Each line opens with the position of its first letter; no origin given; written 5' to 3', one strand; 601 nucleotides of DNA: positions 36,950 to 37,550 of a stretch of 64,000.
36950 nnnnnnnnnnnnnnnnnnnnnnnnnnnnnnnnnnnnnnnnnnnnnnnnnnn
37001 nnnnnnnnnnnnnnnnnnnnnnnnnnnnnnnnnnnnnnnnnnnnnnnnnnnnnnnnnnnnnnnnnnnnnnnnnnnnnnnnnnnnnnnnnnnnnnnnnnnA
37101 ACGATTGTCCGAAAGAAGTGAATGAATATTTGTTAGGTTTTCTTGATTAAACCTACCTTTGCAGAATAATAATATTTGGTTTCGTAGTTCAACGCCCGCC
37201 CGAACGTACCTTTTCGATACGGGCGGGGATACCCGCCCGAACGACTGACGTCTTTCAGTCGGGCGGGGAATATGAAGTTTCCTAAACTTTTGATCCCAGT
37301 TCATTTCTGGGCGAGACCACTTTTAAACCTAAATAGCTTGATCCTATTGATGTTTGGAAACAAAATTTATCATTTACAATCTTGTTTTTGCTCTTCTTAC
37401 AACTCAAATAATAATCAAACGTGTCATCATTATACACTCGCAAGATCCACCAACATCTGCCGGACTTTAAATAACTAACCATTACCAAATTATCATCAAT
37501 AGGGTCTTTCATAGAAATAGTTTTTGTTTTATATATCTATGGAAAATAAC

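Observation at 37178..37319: Identical 36-nt GC-rich palindromic insert at the same tRNA D-loop site in two tRNA-Arg copies, in opposite orientations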

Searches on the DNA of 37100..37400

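Call 81: search_rna_families(source=window, start=37100, end=37400, threshold=evalue, max_evalue=1)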
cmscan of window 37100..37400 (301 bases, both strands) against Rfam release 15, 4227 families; matches with E-value up to 1: 0.
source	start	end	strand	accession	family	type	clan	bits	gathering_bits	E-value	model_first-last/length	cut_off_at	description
